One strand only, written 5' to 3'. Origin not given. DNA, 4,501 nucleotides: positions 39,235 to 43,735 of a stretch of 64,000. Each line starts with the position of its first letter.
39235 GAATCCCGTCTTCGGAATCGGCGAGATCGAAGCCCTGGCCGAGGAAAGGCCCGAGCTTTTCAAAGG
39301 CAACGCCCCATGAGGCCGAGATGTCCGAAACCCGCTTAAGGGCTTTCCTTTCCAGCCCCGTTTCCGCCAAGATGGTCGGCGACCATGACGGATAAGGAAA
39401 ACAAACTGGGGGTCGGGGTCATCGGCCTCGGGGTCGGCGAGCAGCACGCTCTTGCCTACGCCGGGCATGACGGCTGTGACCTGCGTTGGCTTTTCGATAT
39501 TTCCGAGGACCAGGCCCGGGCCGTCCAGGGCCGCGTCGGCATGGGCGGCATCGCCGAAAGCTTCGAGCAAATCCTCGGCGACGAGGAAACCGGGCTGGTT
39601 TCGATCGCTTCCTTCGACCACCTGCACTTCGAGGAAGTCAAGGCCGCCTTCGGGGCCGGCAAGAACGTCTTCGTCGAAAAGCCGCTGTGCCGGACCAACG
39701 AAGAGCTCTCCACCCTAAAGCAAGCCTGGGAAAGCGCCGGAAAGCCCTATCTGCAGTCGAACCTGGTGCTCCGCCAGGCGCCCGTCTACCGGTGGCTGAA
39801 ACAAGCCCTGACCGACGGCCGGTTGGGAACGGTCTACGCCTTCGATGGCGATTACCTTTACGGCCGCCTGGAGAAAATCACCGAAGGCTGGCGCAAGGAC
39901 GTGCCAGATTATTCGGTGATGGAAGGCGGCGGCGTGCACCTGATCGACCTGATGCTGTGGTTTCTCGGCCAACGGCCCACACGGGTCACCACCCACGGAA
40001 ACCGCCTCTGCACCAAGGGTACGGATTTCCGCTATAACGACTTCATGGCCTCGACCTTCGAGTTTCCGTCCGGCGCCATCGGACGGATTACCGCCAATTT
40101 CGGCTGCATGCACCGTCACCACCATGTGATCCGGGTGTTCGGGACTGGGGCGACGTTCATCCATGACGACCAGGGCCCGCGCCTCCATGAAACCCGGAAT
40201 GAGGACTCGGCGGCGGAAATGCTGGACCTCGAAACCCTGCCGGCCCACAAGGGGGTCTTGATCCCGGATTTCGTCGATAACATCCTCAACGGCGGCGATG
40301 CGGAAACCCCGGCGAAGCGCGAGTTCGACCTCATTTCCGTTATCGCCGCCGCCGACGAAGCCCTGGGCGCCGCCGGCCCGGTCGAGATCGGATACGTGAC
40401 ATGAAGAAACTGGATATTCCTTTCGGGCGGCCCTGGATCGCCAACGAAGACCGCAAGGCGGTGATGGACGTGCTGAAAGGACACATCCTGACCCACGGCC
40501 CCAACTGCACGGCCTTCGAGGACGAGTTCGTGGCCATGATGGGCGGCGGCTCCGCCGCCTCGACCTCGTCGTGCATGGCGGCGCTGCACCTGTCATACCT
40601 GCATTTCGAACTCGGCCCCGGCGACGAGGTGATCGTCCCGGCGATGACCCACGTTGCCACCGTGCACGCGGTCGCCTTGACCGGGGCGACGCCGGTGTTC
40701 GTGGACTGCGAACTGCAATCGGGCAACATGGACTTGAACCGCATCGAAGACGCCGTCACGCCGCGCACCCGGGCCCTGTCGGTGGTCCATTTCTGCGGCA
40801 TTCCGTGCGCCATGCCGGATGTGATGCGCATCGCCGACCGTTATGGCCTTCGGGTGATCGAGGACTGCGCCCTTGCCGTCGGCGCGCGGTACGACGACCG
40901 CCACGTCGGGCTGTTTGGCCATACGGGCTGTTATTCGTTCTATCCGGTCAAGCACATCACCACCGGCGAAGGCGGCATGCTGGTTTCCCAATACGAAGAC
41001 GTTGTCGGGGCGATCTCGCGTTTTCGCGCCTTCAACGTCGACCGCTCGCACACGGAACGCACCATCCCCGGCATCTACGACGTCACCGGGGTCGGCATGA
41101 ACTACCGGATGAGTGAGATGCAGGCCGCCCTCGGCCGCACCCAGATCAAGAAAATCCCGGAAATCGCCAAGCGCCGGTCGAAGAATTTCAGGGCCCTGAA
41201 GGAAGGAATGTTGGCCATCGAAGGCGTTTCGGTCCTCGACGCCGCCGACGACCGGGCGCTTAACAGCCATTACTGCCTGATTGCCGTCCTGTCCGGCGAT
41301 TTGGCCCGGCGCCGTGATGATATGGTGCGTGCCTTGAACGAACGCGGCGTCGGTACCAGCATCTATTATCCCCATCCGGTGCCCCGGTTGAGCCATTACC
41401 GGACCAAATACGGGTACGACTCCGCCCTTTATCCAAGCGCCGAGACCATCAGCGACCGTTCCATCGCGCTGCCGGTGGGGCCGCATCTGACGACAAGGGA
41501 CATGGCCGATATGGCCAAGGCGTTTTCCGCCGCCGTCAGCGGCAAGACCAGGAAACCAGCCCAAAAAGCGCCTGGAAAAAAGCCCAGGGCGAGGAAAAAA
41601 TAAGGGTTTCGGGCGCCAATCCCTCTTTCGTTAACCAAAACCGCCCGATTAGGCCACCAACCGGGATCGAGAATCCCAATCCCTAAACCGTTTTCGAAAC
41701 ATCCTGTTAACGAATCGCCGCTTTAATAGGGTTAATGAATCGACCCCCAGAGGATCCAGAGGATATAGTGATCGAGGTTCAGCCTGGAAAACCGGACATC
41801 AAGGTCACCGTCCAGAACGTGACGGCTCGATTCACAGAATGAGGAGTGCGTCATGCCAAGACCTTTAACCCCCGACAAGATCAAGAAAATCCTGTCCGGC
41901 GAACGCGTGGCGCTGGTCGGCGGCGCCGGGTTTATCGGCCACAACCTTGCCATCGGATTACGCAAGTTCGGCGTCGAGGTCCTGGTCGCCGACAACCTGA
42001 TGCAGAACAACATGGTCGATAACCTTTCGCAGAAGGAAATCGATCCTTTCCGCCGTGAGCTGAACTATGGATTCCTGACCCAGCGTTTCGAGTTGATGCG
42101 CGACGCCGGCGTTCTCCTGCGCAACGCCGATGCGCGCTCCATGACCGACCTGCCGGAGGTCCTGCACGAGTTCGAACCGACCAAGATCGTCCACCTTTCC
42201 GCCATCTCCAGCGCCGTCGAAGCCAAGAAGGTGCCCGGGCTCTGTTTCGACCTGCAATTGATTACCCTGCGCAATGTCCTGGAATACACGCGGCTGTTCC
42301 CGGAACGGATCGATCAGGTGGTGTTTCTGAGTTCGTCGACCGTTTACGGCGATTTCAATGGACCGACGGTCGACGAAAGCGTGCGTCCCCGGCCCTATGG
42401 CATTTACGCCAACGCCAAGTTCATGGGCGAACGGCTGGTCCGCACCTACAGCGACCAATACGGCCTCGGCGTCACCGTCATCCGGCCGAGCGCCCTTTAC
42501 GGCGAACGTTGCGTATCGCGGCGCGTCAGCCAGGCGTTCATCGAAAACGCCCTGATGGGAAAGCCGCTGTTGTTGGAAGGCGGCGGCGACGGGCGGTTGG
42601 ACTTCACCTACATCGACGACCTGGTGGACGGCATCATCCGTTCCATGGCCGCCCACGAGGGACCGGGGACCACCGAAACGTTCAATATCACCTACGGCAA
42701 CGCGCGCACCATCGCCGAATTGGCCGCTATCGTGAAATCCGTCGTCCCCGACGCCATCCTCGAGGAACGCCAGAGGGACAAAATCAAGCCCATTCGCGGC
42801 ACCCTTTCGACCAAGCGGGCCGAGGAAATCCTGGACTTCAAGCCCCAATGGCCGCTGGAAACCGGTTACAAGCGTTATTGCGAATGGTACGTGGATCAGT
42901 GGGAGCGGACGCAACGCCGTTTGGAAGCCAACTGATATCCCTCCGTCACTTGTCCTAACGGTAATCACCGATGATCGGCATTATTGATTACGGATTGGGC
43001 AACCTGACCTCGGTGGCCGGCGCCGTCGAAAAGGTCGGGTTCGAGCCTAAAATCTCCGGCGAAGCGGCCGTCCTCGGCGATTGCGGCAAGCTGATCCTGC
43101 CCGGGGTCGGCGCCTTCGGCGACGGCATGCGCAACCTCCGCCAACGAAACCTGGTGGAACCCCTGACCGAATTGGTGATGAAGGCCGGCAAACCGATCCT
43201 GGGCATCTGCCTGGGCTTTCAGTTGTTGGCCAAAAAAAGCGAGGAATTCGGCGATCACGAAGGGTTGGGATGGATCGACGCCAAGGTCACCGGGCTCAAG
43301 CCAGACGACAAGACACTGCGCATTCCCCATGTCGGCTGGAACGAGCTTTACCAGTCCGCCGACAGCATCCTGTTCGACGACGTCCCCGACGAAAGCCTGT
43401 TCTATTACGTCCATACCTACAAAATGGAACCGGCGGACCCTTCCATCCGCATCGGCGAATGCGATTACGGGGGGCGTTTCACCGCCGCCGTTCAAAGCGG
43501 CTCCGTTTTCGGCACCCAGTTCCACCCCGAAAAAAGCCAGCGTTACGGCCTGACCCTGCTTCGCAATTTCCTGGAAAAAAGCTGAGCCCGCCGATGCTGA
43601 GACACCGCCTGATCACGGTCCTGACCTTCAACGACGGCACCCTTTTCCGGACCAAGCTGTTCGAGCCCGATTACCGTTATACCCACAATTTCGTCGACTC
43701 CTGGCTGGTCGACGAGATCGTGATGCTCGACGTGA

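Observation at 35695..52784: A 17-gene sugar-nucleotide operon has one nonulosonate synthase but three cytidylyltransferases and duplicated dehydrogenase/aminotransferase modules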

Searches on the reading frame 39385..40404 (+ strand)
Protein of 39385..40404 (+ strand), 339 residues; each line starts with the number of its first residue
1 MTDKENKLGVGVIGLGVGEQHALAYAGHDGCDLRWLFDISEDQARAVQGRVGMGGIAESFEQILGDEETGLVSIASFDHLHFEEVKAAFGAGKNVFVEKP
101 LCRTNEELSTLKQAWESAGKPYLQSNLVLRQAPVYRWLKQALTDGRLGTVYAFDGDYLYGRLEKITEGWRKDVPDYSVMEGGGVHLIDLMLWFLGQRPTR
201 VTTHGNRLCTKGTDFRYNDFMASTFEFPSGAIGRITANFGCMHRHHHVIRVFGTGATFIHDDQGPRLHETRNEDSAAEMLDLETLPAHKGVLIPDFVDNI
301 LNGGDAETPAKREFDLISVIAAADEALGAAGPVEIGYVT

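Call 4: search_protein_families(library=ncbifam, proteins=[window:39385-40404:+], max_evalue=0.00001)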
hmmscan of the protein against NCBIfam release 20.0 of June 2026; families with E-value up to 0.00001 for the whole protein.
window:39385-40404:+ (339 aa): 8 families
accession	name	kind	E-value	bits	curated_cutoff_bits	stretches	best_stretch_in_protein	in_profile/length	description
TIGR04380.1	myo_inos_iolG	equivalog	3.1e-22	78.9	355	1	8-264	2-256/330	inositol 2-dehydrogenase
NF052479.1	LevoglcsnDh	equivalog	5.9e-16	58.1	650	1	7-195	3-203/386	levoglucosan dehydrogenase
NF052679.1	InsChiInosDhIolG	equivalog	4.4e-13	49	540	1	8-194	3-185/343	bifunctional inositol 2-dehydrogenase/D-chiro-inositol 1-dehydrogenase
NF040723.1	UDP-GlcNAcDh_Arch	equivalog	1.2e-11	44.7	450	1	9-255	2-232/302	UDP-N-acetylglucosamine 3-dehydrogenase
NF007574.0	PRK10206.1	equivalog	4.2e-11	42.5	352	1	59-209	56-201/345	oxidoreductase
NF008607.0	PRK11579.1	subfamily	5.4e-11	42.1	330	1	6-204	3-198/346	oxidoreductase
NF058563.1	BT_2159_fam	equivalog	1.5e-07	30.7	650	1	10-195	3-184/350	disaccharide 3-dehydrogenase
NF041392.1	XylDh_Gfo6_Halo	equivalog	2.8e-07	29.7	350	1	3-194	12-212/350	D-xylose 1-dehydrogenase Gfo6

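Call 6: search_protein_families(library=pfam, proteins=[window:39385-40404:+], max_evalue=0.001)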
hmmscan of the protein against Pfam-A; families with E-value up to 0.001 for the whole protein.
window:39385-40404:+ (339 aa): 3 families
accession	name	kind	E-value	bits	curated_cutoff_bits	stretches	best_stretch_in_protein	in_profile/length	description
PF22725.1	GFO_IDH_MocA_C3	-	4.2e-19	69.2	27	1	135-258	1-123/124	GFO/IDH/MocA C-terminal domain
PF01408.29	GFO_IDH_MocA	-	6.5e-17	62.8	24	1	9-121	2-115/120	Oxidoreductase family, NAD-binding Rossmann fold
PF02894.22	GFO_IDH_MocA_C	-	4.6e-12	46.6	22.9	1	139-268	1-137/218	Oxidoreductase family, C-terminal alpha/beta domain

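Call 67: search_solved_structures(query=window:39385-40404:+, max_evalue=0.00001)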
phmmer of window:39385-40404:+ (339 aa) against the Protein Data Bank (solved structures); distinct sequences matched with E-value up to 0.00001: 45.
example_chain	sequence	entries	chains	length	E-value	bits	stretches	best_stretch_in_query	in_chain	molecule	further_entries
2glx_A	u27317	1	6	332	3.3e-14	55.8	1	34-234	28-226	1,5-anhydro-D-fructose reductase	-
6a3f_A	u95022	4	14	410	2.4e-13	53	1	7-196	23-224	Putative dehydrogenase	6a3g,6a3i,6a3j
3fd8_A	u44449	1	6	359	6.9e-13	51.5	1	10-203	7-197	Oxidoreductase, Gfo/Idh/MocA family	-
3db2_A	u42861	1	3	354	1.2e-12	50.7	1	6-259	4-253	putative NADPH-dependent oxidoreductase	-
6nor_A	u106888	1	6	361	1.3e-12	50.6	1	6-257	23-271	Putative NAD dependent dehydrogenase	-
3i23_A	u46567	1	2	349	1.5e-12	50.3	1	10-203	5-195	Oxidoreductase, Gfo/Idh/MocA family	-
7xr9_A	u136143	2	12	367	3e-12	49.4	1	6-198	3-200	DgpA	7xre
5ya8_A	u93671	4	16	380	8.3e-12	47.9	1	1-237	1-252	Scyllo-inositol dehydrogenase with L-glucose dehydrogenase activity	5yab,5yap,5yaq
3cea_A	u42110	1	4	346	2.6e-11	46.3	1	7-307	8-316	Myo-inositol 2-dehydrogenase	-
4koa_A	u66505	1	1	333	3.3e-11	46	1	38-256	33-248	1,5-anhydro-D-fructose reductase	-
6ktj_A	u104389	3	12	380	3.6e-11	45.8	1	1-237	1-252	Scyllo-inositol dehydrogenase with L-glucose dehydrogenase activity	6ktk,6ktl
6o15_A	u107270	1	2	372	5.1e-11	45.3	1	9-257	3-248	Uncharacterized oxidoreductase YjhC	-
4fb5_A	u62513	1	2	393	6.9e-11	44.9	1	7-264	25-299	Probable oxidoreductase protein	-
3e18_A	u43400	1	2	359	8.1e-11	44.7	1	12-244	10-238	oxidoreductase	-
4h3v_A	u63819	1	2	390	1.2e-10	44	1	7-202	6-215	Oxidoreductase domain protein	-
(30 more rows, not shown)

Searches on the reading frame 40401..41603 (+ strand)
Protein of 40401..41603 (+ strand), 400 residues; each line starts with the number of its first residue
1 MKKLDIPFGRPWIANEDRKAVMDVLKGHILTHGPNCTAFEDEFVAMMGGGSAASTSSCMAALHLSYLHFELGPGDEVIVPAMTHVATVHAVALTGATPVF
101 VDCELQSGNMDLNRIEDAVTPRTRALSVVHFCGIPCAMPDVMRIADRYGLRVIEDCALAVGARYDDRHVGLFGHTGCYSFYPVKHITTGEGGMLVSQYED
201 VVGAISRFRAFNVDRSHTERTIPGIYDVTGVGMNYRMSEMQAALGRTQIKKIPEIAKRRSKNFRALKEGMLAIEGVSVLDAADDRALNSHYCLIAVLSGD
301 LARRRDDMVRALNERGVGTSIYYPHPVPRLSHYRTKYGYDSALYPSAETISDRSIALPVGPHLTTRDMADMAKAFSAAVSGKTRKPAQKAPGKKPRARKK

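Call 4: search_protein_families(library=ncbifam, proteins=[window:40401-41603:+], max_evalue=0.00001)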
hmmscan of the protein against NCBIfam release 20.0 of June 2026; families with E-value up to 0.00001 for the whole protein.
window:40401-41603:+ (400 aa): 10 families
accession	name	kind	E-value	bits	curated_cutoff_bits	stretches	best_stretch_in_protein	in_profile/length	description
TIGR03588.1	PseC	equivalog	1.2e-80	271.3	423.5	1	6-375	2-376/380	UDP-4-amino-4,6-dideoxy-N-acetyl-beta-L-altrosamine transaminase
NF008658.2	PRK11658.1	equivalog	3.8e-68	229.9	631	1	6-377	5-375/379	UDP-4-amino-4-deoxy-L-arabinose aminotransferase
NF008687.0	PRK11706.1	equivalog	3.3e-63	213.7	375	1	6-375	2-370/375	dTDP-4-amino-4,6-dideoxygalactose transaminase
TIGR04181.1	NHT_00031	hypoth_equivalog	1.4e-58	198.5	420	1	6-359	1-358/359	LegC family aminotransferase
NF011936.0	PRK15407.1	equivalog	6.8e-57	193.1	423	2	14-211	45-250/440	lipopolysaccharide biosynthesis protein RfbH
TIGR04427.1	PLP_DesI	equivalog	2e-56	191.8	650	1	24-376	41-380/390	dTDP-4-dehydro-6-deoxyglucose aminotransferase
TIGR02379.1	ECA_wecE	subfamily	2.4e-53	181.2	434.85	1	6-372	2-368/376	dTDP-4-amino-4,6-dideoxy-D-glucose transaminase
NF004770.0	PRK06108.1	subfamily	1.5e-08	33.9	422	1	49-128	96-176/396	pyridoxal phosphate-dependent aminotransferase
NF005817.0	PRK07683.1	equivalog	4.1e-06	25.7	575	1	70-128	109-167/387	aminotransferase A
NF041364.1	GntC_guanitoxin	equivalog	5e-06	25.7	415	1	64-157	74-175/356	guanitoxin biosynthesis PLP-dependent (S)-gamma-hydroxy-L-arginine cyclodehydratase GntC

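Call 6: search_protein_families(library=pfam, proteins=[window:40401-41603:+], max_evalue=0.001)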
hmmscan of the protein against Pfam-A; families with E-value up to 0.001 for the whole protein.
window:40401-41603:+ (400 aa): 4 families
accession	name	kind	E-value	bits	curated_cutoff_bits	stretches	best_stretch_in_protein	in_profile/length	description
PF01041.23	DegT_DnrJ_EryC1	-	5.3e-102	342.1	19.8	1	13-374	3-358/360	DegT/DnrJ/EryC1/StrS aminotransferase family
PF00266.25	Aminotran_5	-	2e-05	24.2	21.5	1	55-161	70-181/371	Aminotransferase class-V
PF00155.27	Aminotran_1_2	-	0.0001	22.1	19.7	1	45-132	69-159/361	Aminotransferase class I and II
PF01053.26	Cys_Met_Meta_PP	-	0.00019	20.6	27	1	33-146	51-161/381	Cys/Met metabolism PLP-dependent enzyme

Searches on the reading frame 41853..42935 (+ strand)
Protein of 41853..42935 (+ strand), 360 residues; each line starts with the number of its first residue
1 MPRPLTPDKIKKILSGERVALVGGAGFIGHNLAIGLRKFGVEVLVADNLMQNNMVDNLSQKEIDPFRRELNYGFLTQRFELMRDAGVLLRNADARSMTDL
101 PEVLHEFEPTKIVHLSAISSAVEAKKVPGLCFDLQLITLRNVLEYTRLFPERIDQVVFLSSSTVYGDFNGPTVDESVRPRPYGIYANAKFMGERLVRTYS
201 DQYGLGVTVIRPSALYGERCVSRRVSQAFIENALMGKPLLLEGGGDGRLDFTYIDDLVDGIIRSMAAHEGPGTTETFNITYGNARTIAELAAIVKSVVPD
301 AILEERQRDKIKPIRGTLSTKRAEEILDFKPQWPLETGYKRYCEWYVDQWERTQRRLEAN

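Call 4: search_protein_families(library=ncbifam, proteins=[window:41853-42935:+], max_evalue=0.00001)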
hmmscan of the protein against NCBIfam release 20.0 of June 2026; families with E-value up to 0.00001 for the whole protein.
window:41853-42935:+ (360 aa): 19 families
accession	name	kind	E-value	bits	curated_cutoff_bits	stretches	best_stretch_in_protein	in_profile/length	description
TIGR01181.1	dTDP_gluc_dehyt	equivalog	3.3e-23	82.3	365.1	1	21-349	4-314/321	dTDP-glucose 4,6-dehydratase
TIGR01179.1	galE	equivalog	1.1e-21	77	262.3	1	19-211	2-172/332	UDP-glucose 4-epimerase GalE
TIGR02197.1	heptose_epim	equivalog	2e-18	66.7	274.6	1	21-348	3-315/316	ADP-glyceromanno-heptose 6-epimerase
TIGR04180.1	EDH_00030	hypoth_equivalog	2.4e-16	59.7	475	1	72-331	37-294/297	NAD-dependent 4,6-dehydratase LegB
NF008872.0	PRK11908.1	equivalog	2.5e-14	53.1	294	1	112-300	72-273/349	bifunctional UDP-4-keto-pentose/UDP-xylose synthase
NF007490.0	PRK10084.1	subfamily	3.9e-14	52.4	649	1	88-351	53-339/361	dTDP-glucose 4,6-dehydratase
NF047922.1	GDPFucSynFcl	equivalog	8.4e-14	51.7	500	1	149-351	93-306/308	GDP-L-fucose synthase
NF007582.0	PRK10217.1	equivalog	1.4e-13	50.6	698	1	90-292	56-264/355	dTDP-glucose 4,6-dehydratase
NF043036.1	ErythonDh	equivalog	1.8e-11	43.8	325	1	18-202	2-166/321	D-erythronate dehydrogenase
NF011728.1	PRK15181.1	equivalog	1.5e-10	40.6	760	1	10-350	9-341/348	Vi polysaccharide biosynthesis UDP-N-acetylglucosaminuronic acid C-4 epimerase TviC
TIGR01214.1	rmlD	equivalog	2.1e-09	36.9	224.05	1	18-228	1-162/285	dTDP-4-dehydrorhamnose reductase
NF008360.0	PRK11150.1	equivalog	8.9e-09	35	452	0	155-294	110-250/310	ADP-glyceromanno-heptose 6-epimerase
NF007956.0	PRK10675.1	subfamily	2.3e-08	33.6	394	0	18-197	2-161/338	UDP-glucose 4-epimerase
TIGR02622.1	CDP_4_6_dhtase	equivalog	7.6e-08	31.9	278.45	0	16-168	4-136/352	CDP-glucose 4,6-dehydratase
NF041015.1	UDPsulfquin_syn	equivalog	7.8e-08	31.7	575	0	18-121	2-102/384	UDP-sulfoquinovose synthase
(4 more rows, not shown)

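Call 6: search_protein_families(library=pfam, proteins=[window:41853-42935:+], max_evalue=0.001)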
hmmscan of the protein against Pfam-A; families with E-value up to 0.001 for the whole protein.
window:41853-42935:+ (360 aa): 5 families
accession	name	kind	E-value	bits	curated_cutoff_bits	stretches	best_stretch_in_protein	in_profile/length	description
PF01370.27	Epimerase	-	6.6e-38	130.9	20.9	1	21-279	3-239/240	NAD dependent epimerase/dehydratase family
PF16363.11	GDP_Man_Dehyd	-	9.2e-28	98.1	27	1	22-333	3-323/332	GDP-mannose 4,6 dehydratase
PF04321.23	RmlD_sub_bind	-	2.5e-08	33.8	27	1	22-294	6-227/287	RmlD substrate binding domain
PF01073.25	3Beta_HSD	-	1.7e-07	31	22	1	21-264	2-228/280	3-beta hydroxysteroid dehydrogenase/isomerase family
PF07993.18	NAD_binding_4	-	8.4e-05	22.3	20.1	1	184-218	176-210/258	Male sterility protein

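Call 66: search_solved_structures(query=window:41853-42935:+, max_evalue=1e-8)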
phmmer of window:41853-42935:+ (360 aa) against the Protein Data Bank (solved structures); distinct sequences matched with E-value up to 1e-8: 50.
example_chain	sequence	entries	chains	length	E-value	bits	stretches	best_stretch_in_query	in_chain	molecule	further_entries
6pmh_A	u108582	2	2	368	2.1e-18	70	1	109-356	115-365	UDP-glucose 4-epimerase related protein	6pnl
5u4q_A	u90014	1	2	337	2.2e-18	69.9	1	20-350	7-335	dTDP-glucose 4,6-dehydratase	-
8vr2_A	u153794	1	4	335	2.6e-18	69.7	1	14-346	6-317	NAD-dependent epimerase/dehydratase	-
4zrm_A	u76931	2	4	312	3.3e-17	66.1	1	107-346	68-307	UDP-glucose 4-epimerase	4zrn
6wjb_A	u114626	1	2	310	1.3e-16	64.2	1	82-298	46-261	NAD-dependent epimerase/dehydratase family protein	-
4m55_A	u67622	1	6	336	1.7e-16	63.7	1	155-348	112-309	UDP-glucuronic acid decarboxylase 1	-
2p5u_A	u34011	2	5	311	2e-16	63.5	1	86-290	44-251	UDP-glucose 4-epimerase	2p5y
4lk3_A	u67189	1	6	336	2.3e-16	63.3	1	155-348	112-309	UDP-glucuronic acid decarboxylase 1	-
4gll_A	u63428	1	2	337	3.1e-16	62.9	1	155-348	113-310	UDP-glucuronic acid decarboxylase 1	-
2b69_A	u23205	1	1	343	3.1e-16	62.9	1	155-348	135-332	UDP-glucuronate decarboxylase 1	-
3icp_A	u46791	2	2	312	3.6e-16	62.7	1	126-297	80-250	NAD-dependent epimerase/dehydratase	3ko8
7ys8_A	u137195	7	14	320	4.6e-16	62.3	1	97-346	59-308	UDP-glucose 4-epimerase | UDP-glucose 4-epimerase along with EC 5.1.3.2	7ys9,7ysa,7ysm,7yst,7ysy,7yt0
8rdg_A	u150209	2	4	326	6.8e-16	61.8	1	18-295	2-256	SDR family NAD(P)-dependent oxidoreductase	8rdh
6wj9_A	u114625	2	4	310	1.1e-15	61.1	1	82-298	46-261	NAD-dependent epimerase/dehydratase family protein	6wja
8rdi_A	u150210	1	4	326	2.4e-15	60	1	18-295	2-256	SDR family NAD(P)-dependent oxidoreductase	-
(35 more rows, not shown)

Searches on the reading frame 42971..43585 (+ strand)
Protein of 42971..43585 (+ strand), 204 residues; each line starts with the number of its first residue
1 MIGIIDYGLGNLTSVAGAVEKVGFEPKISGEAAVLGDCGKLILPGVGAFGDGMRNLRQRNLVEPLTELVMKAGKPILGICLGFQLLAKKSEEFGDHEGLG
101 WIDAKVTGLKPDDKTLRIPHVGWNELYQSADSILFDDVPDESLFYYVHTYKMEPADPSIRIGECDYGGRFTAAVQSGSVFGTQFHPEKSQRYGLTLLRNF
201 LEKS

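Call 4: search_protein_families(library=ncbifam, proteins=[window:42971-43585:+], max_evalue=0.00001)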
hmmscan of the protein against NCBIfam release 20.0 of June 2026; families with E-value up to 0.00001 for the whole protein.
window:42971-43585:+ (204 aa): 10 families
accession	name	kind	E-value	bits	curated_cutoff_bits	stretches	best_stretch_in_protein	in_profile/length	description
TIGR01855.1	IMP_synth_hisH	equivalog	3.1e-69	232.8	105.4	1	2-202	1-197/198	imidazole glycerol phosphate synthase subunit HisH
NF010608.0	PRK14004.1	equivalog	1.4e-44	152.3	216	1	1-202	1-208/210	imidazole glycerol phosphate synthase subunit HisH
TIGR00888.1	guaA_Nterm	equivalog_domain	9e-11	41.5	172.15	0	62-89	59-86/188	glutamine-hydrolyzing GMP synthase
NF001975.0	PRK00758.1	equivalog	1.1e-08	34.9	198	0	65-90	60-85/185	GMP synthase subunit A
TIGR03800.1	PLP_synth_Pdx2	equivalog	4.7e-08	33.2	105.55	1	10-106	9-102/184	pyridoxal 5'-phosphate synthase glutaminase subunit PdxT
NF001989.1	PRK00784.1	equivalog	1.4e-07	30.6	273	1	30-185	279-421/480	cobyric acid synthase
NF005367.0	PRK06895.1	equivalog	2.8e-06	27.4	265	0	121-203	102-188/190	anthranilate synthase component II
NF000848.1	PRK00074.1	equivalog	3.4e-06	26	400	0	66-202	63-185/512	glutamine-hydrolyzing GMP synthase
TIGR01737.1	FGAM_synth_I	equivalog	5.3e-06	25.9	177.8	0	16-88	18-93/228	phosphoribosylformylglycinamidine synthase I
TIGR00566.1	trpG_papA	subfamily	9.2e-06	25.5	121.05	0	72-88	72-89/192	glutamine amidotransferase of anthranilate synthase or aminodeoxychorismate synthase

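Call 6: search_protein_families(library=pfam, proteins=[window:42971-43585:+], max_evalue=0.001)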
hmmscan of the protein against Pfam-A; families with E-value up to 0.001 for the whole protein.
window:42971-43585:+ (204 aa): 4 families
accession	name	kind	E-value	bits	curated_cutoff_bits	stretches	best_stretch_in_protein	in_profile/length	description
PF00117.34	GATase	-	1.8e-19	70.6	22.8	1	5-202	3-188/190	Glutamine amidotransferase class-I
PF01174.25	SNO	-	5.2e-08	33.4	27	1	14-106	10-100/188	SNO glutamine amidotransferase family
PF07685.20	GATase_3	-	2.9e-07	30.8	27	1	35-117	37-124/196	CobB/CobQ-like glutamine amidotransferase domain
PF07722.19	Peptidase_C26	-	4.5e-05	23.7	20.5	0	64-87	96-119/219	Peptidase C26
